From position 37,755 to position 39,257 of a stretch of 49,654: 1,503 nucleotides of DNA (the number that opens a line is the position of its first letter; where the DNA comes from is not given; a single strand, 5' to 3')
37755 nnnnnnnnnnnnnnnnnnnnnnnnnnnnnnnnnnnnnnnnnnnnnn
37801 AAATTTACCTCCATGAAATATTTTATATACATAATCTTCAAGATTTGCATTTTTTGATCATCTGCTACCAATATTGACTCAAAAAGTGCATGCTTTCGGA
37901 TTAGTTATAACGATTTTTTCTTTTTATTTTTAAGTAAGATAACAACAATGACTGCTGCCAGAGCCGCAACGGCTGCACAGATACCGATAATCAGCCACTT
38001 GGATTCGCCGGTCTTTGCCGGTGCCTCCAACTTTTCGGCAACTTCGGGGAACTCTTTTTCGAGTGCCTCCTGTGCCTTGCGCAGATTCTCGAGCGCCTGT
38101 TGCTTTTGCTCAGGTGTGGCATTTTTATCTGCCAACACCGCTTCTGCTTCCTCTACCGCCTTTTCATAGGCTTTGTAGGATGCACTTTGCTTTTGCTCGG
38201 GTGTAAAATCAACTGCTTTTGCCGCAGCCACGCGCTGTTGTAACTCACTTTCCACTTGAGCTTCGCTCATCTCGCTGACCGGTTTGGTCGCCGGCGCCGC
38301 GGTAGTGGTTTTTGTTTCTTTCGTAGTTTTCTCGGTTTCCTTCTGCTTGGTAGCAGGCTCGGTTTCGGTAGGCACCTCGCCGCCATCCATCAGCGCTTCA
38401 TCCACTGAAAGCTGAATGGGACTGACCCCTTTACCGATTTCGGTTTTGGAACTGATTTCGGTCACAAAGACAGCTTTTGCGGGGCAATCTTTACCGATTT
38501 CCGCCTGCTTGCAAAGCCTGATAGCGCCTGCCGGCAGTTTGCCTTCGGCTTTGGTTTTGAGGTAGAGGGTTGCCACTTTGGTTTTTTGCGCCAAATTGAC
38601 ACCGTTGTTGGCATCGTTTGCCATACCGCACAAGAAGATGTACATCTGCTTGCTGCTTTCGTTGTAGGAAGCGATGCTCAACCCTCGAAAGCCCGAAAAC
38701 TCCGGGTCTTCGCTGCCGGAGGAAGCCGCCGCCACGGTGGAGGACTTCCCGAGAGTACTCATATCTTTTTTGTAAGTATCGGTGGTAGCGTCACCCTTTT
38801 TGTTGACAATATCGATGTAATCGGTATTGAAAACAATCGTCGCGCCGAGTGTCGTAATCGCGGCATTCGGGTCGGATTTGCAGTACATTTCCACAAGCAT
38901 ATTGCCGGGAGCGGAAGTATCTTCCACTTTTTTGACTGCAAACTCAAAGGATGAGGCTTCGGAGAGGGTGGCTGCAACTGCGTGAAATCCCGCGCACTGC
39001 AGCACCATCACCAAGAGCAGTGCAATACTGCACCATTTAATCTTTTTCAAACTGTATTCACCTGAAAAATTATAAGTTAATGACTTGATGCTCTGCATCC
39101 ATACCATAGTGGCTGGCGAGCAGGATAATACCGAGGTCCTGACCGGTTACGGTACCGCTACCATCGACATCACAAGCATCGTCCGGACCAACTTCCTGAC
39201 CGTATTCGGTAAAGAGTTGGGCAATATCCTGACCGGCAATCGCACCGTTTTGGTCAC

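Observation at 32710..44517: Cohesin-dockerin style surface assembly whose cargo is adhesin-type repeats rather than enzymes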

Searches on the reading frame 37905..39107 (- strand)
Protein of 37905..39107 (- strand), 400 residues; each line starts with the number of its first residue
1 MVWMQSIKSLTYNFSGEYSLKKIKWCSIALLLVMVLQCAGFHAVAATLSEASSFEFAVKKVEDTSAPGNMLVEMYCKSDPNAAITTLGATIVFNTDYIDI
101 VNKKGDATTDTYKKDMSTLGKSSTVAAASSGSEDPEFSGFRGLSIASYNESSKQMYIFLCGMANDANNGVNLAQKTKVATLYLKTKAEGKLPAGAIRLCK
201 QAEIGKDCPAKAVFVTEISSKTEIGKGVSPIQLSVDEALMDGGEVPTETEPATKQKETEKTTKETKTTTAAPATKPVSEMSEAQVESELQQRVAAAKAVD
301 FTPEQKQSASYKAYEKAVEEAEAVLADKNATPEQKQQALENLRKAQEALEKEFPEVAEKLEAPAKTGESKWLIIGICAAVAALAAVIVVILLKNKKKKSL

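Call 3: search_protein_families(library=pfam, proteins=[window:37905-39107:-], max_evalue=1)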
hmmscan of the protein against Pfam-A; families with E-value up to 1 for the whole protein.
window:37905-39107:- (400 aa): 11 families
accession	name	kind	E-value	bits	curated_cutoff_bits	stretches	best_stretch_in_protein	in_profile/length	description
PF07554.19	FIVAR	-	0.00011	23.2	29.2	1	288-350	4-71/71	FIVAR domain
PF12685.13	SpoIIIAH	-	0.019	15.3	30.6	1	251-352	29-133/191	SpoIIIAH-like protein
PF11239.13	DUF3040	-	0.032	14.9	24.7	1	336-390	8-63/84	Protein of unknown function (DUF3040)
PF08391.16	Ly49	-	0.08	13.9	31.5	1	308-376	46-114/119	Ly49-like protein, N-terminal region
PF03280.19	Lipase_chap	-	0.11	12.9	25.7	1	249-345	98-185/192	Proteobacterial lipase chaperone protein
PF04791.21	LMBR1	-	0.13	11.6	31.9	1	236-391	250-376/510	LMBR1-like membrane protein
PF00957.27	Synaptobrevin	-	0.14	12.5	26.4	1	311-390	5-87/89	Synaptobrevin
PF16959.10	Collectrin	-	0.18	12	27.1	1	351-396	106-152/154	Renal amino acid transporter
PF16183.10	Kinesin_assoc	-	0.28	11.7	29.5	1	258-352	40-127/171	Kinesin-associated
PF04678.18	MCU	-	0.65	10.5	30.8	0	285-385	10-106/177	Mitochondrial calcium uniporter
PF10814.13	CwsA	-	0.81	10.4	26.7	1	321-395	45-116/134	Cell wall synthesis protein CwsA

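Call 4: search_protein_families(library=ncbifam, proteins=[window:37905-39107:-], max_evalue=1)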
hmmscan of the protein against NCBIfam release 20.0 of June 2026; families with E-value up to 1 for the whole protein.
window:37905-39107:- (400 aa): 8 families
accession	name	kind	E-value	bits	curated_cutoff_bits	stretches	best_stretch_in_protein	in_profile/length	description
NF041578.1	betaarabinsidaseHypBA2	equivalog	0.0026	15.2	3200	1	284-349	1645-1708/1709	beta-L-arabinobiosidase HypBA2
TIGR04211.1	SH3_and_anchor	equivalog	0.0035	17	65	1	280-398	75-193/198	TIGR04211 family SH3 domain-containing protein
NF011512.0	PRK14950.1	equivalog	0.0097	15.1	593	1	221-361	340-479/585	DNA polymerase III subunits gamma and tau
TIGR04526.1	predic_Ig_block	subfamily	0.013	14.4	150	1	230-373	120-265/693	putative immunoglobulin-blocking virulence protein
NF041738.1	GG_III-CTERM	domain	0.019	14.9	22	1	371-398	1-28/28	GGIII-like transmembrane region-containing protein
TIGR04320.1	Surf_Exclu_PgrA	domain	0.09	12.1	70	1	259-351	241-333/360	SEC10/PgrA surface exclusion domain-containing protein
NF047897.1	LctobiosidLnbX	equivalog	0.26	9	2500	1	279-356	1412-1486/1498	lacto-N-biosidase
NF006543.0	PRK09039.1-2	equivalog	0.92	9.2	305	0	281-370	93-178/350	peptidoglycan -binding protein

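Call 7: search_solved_structures(query=window:37905-39107:-, max_evalue=1, show_alignments=2)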
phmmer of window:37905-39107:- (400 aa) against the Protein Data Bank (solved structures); distinct sequences matched with E-value up to 1: 0.

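Call 11: find_homologous_proteins(query=window:37905-39107:-, max_evalue=0.001)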
Query window:37905-39107:- (400 aa): 14 proteins with E <= 0.001 among 8000 candidates.
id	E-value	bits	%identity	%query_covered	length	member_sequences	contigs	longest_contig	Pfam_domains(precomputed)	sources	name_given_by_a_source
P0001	4.0e-243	824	98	100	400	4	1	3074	-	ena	-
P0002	1.9e-197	673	89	86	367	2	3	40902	-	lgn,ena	-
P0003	4.0e-168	577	77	91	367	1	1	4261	-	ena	-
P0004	2.8e-111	390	53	94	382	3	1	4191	-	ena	-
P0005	1.5e-110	388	54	89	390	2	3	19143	-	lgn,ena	-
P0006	3.1e-110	387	52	87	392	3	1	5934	-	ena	-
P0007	9.7e-109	382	51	89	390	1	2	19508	-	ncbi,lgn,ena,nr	ncbi:MAG: hypothetical protein IKE65_03805 [Clostridia bacterium]|nr:hypothetical protein [Clostridi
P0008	3.0e-108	380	53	95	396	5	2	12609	-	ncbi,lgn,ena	-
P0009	1.4e-107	378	56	90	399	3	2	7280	-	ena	-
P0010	2.5e-107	377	53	91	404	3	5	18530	-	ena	-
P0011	6.8e-107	376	52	90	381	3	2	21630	-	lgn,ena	-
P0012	3.7e-106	373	51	92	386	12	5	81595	-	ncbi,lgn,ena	-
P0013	2.4e-100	354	47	87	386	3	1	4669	-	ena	-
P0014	1.6e-90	322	46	95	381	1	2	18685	-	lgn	-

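Call 15: find_related_loci(query=A1, collection=genome_contigs, flank=10000)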
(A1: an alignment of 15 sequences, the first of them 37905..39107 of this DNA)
Query A1 (400 aa) in genome_contigs; peptide patterns used: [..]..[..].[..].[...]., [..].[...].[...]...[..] (x = any residue, [..] = any of these).
24 stretches matched a pattern; 3 encode a relative of the query (tblastn E <= 1e-3); 3 distinct loci.
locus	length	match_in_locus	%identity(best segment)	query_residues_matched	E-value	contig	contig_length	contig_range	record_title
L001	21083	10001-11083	89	16-376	0e+0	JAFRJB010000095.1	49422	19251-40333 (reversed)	MAG: Clostridia bacterium isolate RGIG2515 Goat_Jejunum-4__c152554, whole genome shotgun sequence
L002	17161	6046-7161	56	19-376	3e-118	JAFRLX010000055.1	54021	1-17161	MAG: Clostridia bacterium isolate RGIG2589 Goat_Jejunum.Co__c402542, whole genome shotgun sequence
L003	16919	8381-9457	51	19-373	2e-102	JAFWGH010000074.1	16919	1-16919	MAG: Clostridia bacterium isolate RGIG5713 Sheep_Duodenum.Co__c466229, whole genome shotgun sequence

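Call 20: search_solved_structures(query=A1, max_evalue=10, show_alignments=3)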
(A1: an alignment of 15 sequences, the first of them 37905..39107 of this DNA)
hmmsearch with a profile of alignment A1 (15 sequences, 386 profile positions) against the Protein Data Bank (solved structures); distinct sequences matched with E-value up to 10: 1.
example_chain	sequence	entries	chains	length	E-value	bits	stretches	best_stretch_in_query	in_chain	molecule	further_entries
6gv8_A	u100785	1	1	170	0.37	13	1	271-332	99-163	Hyperosmolarity resistance protein Emb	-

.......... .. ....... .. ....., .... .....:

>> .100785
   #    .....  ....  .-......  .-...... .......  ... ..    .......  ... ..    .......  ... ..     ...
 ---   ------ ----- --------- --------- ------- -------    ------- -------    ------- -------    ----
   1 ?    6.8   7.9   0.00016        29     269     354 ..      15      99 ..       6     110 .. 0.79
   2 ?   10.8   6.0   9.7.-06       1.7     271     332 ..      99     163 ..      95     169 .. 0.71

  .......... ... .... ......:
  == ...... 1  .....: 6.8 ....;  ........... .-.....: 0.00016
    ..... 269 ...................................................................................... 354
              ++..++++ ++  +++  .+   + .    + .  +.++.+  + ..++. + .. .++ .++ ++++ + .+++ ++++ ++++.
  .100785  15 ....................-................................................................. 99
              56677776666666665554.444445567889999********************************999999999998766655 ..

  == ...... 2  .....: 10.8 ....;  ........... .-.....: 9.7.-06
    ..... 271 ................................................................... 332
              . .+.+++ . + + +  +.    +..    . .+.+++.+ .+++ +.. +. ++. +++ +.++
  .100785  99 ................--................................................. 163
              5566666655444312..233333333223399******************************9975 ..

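Call 23: search_protein_families(library=pfam, alignment_id=A1, max_evalue=10)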
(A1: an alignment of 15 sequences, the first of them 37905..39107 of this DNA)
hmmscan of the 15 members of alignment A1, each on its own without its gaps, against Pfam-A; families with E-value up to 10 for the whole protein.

A. member 1, window:37905-39107:- (400 aa): 15 families
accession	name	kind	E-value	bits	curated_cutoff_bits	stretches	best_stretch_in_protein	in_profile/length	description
PF07554.19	FIVAR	-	0.00011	23.2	29.2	1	288-350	4-71/71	FIVAR domain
PF12685.13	SpoIIIAH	-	0.019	15.3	30.6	1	251-352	29-133/191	SpoIIIAH-like protein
PF11239.13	DUF3040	-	0.032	14.9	24.7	1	336-390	8-63/84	Protein of unknown function (DUF3040)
PF08391.16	Ly49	-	0.08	13.9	31.5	1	308-376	46-114/119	Ly49-like protein, N-terminal region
PF03280.19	Lipase_chap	-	0.11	12.9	25.7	1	249-345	98-185/192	Proteobacterial lipase chaperone protein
PF04791.21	LMBR1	-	0.13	11.6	31.9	1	236-391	250-376/510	LMBR1-like membrane protein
PF00957.27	Synaptobrevin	-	0.14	12.5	26.4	1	311-390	5-87/89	Synaptobrevin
PF16959.10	Collectrin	-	0.18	12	27.1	1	351-396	106-152/154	Renal amino acid transporter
PF16183.10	Kinesin_assoc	-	0.28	11.7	29.5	1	258-352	40-127/171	Kinesin-associated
PF04678.18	MCU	-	0.65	10.5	30.8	1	285-385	10-106/177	Mitochondrial calcium uniporter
PF10814.13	CwsA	-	0.81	10.4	26.7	1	321-395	45-116/134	Cell wall synthesis protein CwsA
PF19343.5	HAM1_N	-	1.5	7.5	27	1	254-355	203-303/630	HAM1-like, N-terminal domain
PF02520.22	ANIS5_cation-bd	-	1.8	9.1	29.3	1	284-346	32-94/109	SXP/RAL-2 family protein Ani s 5-like, metal-binding domain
PF09716.15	ETRAMP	-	2.6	8.5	29.1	1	344-398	28-81/81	Malarial early transcribed membrane protein (ETRAMP)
PF09779.14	Ima1_N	-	5.9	8.2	28.9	0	243-322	35-114/132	Ima1 N-terminal domain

B. families by the number of members that match (of 15 scanned): 62 families (the first 25 are shown)
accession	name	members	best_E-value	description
PF11239.13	DUF3040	11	0.0085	Protein of unknown function (DUF3040)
PF12685.13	SpoIIIAH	8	0.019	SpoIIIAH-like protein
PF02520.22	ANIS5_cation-bd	7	0.036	SXP/RAL-2 family protein Ani s 5-like, metal-binding domain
PF19343.5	HAM1_N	6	0.48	HAM1-like, N-terminal domain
PF13273.12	DUF4064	5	0.018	Protein of unknown function (DUF4064)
PF10814.13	CwsA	4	0.0041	Cell wall synthesis protein CwsA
PF04678.18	MCU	4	0.0043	Mitochondrial calcium uniporter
PF16183.10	Kinesin_assoc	4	0.25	Kinesin-associated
PF01080.22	Presenilin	4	0.5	Presenilin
PF09531.15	Ndc1_Nup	4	0.85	Nucleoporin protein Ndc1-Nup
PF07554.19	FIVAR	3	0.00011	FIVAR domain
PF10661.14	EssA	3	0.00092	WXG100 protein secretion system (Wss), protein EssA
PF09932.14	DUF2164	3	0.029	Uncharacterized conserved protein (DUF2164)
PF16959.10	Collectrin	3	0.075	Renal amino acid transporter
PF00957.27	Synaptobrevin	3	0.085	Synaptobrevin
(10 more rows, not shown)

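Call 76: find_encoding_contigs(protein=P0012, flank=10000, max_places=2)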
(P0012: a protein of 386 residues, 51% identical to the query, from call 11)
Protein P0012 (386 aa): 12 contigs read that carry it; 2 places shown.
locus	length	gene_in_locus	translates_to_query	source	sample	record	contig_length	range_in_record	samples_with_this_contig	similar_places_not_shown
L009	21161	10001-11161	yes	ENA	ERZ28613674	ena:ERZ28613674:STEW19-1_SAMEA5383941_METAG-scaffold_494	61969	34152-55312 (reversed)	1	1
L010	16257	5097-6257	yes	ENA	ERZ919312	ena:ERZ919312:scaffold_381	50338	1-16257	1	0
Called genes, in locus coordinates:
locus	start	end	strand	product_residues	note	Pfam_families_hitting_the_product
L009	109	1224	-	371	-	PF03462:PCRF, PF00472:RF-1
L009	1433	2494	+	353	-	PF14446:Prok-RING_1, PF10947:DUF2628 (weak)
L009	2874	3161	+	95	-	PF01250:Ribosomal_S6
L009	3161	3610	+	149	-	PF00436:SSB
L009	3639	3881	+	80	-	PF01084:Ribosomal_S18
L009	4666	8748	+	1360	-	PF00963:Cohesin (weak), PF09479:Flg_new (faint)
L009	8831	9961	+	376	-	PF22904:NOMO1-like_2nd (faint), PF13620:CarboxypepD_reg (weak), PF00404:Dockerin_1 (faint)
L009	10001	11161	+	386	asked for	-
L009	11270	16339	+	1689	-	PF07554:FIVAR (weak)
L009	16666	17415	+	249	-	PF01797:Y1_Tnp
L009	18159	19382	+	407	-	PF13173:AAA_14, PF13635:DUF4143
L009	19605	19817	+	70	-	-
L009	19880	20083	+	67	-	PF01797:Y1_Tnp (weak)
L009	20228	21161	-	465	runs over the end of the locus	PF02127:Peptidase_M18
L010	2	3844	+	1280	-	?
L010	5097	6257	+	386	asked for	-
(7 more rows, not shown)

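Call 77: find_encoding_contigs(protein=P0005, flank=10000, max_places=2)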
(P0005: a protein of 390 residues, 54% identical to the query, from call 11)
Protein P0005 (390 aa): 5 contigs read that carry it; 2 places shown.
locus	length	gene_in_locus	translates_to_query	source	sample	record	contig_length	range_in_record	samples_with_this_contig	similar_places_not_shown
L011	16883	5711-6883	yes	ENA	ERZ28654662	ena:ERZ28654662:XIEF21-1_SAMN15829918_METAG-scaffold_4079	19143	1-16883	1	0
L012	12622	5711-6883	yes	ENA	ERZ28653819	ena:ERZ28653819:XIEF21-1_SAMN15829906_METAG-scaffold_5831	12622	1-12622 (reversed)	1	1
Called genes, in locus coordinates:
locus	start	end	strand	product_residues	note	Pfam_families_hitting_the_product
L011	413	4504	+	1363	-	-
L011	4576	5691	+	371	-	PF22904:NOMO1-like_2nd (weak), PF00404:Dockerin_1 (faint)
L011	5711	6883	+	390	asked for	-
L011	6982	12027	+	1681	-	PF07554:FIVAR (weak), PF09479:Flg_new (weak)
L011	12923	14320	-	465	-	PF02127:Peptidase_M18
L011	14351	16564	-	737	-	PF01300:Sua5_yciO_yrdC, PF03481:Sua5_C, PF01121:CoaE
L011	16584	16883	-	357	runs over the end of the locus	PF03462:PCRF, PF00472:RF-1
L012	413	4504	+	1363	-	-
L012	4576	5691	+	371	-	PF22904:NOMO1-like_2nd (weak), PF00404:Dockerin_1 (faint)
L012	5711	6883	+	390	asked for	-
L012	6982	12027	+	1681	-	PF07554:FIVAR (weak), PF09479:Flg_new (weak)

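Call 82: find_encoding_contigs(protein=P0008, flank=6000, max_places=1)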
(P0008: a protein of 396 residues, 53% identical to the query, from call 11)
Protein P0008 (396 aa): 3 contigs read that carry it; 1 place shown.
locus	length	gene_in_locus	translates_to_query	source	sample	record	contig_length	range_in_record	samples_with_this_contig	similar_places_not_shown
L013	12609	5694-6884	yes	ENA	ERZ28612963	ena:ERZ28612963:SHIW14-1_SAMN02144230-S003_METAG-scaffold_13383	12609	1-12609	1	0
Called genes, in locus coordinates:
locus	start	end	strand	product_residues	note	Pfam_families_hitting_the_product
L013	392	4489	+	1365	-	PF13620:CarboxypepD_reg (weak), PF22904:NOMO1-like_2nd (faint)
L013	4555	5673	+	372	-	PF13620:CarboxypepD_reg, PF17210:SdrD_B (weak), PF22904:NOMO1-like_2nd (weak)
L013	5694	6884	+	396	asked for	-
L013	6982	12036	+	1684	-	PF07554:FIVAR (weak), PF09479:Flg_new (weak)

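Call 83: find_encoding_contigs(protein=P0011, flank=6000, max_places=1)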
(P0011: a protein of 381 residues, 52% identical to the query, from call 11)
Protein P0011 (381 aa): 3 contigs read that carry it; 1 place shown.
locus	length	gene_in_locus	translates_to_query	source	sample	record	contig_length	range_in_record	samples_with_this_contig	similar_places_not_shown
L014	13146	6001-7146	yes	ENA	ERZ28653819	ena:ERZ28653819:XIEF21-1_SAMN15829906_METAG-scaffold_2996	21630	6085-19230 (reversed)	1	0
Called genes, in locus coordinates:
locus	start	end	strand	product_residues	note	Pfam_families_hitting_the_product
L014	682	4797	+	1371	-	PF09479:Flg_new (faint), PF13620:CarboxypepD_reg (weak), PF14686:fn3_3 (weak)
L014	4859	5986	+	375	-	PF22904:NOMO1-like_2nd (faint), PF17210:SdrD_B (weak), PF13620:CarboxypepD_reg (weak)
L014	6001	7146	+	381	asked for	-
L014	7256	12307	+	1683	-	PF09479:Flg_new (faint), PF07554:FIVAR (weak)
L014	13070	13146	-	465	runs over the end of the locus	PF02127:Peptidase_M18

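Call 84: find_encoding_contigs(protein=P0014, flank=6000, max_places=1)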
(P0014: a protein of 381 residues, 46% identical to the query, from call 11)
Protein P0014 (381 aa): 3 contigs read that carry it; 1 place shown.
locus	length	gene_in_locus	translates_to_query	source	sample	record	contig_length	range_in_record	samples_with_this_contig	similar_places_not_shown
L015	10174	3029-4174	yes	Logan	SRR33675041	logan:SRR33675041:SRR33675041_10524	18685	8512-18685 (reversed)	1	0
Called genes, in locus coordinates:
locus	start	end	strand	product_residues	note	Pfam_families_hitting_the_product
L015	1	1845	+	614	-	?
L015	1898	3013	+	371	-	PF13620:CarboxypepD_reg (weak), PF14686:fn3_3 (weak)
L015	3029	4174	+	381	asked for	-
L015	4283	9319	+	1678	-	PF09479:Flg_new (faint), PF07554:FIVAR (weak)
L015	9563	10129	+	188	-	PF01613:Flavin_Reduct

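Call 85: find_encoding_contigs(protein=P0006, flank=6000, max_places=1)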
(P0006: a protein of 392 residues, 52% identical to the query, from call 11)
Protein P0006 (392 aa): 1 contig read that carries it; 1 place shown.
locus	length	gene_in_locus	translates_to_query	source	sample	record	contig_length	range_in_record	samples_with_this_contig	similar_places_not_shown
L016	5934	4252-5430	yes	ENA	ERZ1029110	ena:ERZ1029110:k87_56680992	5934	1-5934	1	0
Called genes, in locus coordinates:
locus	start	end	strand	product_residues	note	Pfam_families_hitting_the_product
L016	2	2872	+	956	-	?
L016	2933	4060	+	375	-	PF00404:Dockerin_1 (faint), PF13620:CarboxypepD_reg, PF14686:fn3_3 (faint), PF17210:SdrD_B (weak), PF22904:NOMO1-like_2nd (weak)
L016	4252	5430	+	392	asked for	-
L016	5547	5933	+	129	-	?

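Call 86: find_encoding_contigs(protein=P0010, flank=6000, max_places=1)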
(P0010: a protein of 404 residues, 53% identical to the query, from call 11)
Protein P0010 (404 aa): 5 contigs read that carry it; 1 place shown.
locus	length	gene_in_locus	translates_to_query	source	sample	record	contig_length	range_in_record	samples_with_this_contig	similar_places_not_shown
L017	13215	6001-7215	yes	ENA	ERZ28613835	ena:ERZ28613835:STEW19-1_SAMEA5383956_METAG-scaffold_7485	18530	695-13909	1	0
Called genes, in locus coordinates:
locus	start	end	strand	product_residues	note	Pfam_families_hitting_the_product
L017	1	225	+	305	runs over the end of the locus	?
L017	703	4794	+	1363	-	-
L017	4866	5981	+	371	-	PF22904:NOMO1-like_2nd (weak), PF00404:Dockerin_1 (faint)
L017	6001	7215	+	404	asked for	-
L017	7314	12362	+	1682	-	PF09479:Flg_new (faint), PF07554:FIVAR (weak)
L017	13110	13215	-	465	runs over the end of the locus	PF02127:Peptidase_M18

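Call 87: find_encoding_contigs(protein=P0013, flank=6000, max_places=1)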
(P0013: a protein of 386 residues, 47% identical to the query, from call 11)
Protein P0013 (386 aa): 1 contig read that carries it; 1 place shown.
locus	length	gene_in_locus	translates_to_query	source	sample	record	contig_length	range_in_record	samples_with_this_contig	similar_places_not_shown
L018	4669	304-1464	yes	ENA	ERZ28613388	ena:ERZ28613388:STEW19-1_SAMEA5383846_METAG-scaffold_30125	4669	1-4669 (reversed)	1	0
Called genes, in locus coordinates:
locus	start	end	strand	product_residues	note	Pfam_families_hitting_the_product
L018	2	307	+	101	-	?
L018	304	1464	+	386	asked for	-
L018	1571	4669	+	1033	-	?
